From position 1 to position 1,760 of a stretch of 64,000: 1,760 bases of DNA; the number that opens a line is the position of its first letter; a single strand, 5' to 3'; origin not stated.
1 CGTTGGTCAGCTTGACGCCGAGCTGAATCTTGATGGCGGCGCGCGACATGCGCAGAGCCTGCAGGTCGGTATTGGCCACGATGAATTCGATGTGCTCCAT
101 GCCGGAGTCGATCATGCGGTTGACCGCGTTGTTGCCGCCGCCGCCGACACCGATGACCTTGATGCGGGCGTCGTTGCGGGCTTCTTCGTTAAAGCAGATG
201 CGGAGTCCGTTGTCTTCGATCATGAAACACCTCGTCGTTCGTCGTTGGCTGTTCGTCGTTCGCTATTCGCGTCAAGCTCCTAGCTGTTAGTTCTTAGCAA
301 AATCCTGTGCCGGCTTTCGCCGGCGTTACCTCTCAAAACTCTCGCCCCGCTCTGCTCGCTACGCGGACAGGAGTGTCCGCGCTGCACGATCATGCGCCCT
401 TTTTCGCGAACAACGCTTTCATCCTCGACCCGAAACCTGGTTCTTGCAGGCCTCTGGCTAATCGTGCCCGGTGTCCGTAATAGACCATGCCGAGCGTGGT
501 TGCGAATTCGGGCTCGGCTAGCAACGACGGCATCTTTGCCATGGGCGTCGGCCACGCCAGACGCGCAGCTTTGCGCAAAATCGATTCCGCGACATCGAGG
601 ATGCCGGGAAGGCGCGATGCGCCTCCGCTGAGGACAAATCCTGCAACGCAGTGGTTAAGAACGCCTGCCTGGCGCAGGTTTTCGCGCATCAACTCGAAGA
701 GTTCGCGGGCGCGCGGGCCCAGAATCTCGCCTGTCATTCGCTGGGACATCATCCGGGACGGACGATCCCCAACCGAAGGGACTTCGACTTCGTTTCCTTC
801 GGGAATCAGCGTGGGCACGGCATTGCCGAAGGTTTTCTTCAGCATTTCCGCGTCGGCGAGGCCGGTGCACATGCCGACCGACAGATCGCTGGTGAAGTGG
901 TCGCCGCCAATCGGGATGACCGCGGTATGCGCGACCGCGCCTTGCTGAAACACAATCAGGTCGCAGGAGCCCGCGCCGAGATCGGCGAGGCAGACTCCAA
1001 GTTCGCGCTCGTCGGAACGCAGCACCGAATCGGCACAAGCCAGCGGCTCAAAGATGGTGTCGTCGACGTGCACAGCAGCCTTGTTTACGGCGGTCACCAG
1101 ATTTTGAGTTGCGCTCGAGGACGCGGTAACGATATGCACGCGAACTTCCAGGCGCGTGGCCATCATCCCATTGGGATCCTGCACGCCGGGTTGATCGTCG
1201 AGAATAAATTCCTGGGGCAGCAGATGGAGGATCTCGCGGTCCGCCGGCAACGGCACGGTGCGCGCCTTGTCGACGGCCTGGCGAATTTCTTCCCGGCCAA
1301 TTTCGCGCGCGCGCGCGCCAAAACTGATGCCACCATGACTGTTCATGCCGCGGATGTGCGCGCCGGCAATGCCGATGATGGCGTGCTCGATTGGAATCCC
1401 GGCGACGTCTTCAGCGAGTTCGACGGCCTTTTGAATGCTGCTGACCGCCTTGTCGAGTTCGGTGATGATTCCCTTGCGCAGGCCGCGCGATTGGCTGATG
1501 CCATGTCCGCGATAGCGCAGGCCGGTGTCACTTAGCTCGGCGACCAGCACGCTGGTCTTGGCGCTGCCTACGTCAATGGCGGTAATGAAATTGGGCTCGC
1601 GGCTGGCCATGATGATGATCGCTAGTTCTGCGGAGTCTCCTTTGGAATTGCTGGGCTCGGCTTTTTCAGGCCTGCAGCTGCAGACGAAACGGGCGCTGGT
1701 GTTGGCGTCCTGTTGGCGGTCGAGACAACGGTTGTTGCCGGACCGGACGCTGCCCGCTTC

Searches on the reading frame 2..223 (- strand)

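Call 37: search_protein_families(library=pfam, proteins=[window:2-223:-], max_evalue=0.001)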
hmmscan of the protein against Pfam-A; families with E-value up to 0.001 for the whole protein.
window:2-223:- (74 aa): 1 family
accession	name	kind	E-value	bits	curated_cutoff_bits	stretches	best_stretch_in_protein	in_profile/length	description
PF00091.31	Tubulin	-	4e-08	34.2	33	1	20-73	1-76/190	Tubulin/FtsZ family, GTPase domain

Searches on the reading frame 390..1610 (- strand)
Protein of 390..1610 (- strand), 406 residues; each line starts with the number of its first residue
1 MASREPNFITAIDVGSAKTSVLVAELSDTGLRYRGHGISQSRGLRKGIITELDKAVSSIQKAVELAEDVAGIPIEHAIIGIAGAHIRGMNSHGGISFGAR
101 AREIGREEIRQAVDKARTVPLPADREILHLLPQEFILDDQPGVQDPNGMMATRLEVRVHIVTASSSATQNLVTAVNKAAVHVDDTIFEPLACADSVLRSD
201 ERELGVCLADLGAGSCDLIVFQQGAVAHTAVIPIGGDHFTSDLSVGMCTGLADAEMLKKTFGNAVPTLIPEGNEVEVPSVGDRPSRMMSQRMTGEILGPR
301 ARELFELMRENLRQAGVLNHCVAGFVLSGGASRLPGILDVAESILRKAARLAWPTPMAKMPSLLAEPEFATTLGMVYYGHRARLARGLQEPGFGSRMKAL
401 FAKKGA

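Call 37: search_protein_families(library=pfam, proteins=[window:390-1610:-], max_evalue=0.001)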
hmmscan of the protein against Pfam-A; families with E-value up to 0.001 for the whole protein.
window:390-1610:- (406 aa): 2 families
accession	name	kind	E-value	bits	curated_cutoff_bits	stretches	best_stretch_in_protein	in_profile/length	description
PF14450.12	FtsA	-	1.4e-34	119.6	31.8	1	207-374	1-127/127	Cell division protein FtsA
PF02491.25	SHS2_FTSA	-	2.7e-27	95.3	25.4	1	83-162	1-79/79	SHS2 domain inserted in FTSA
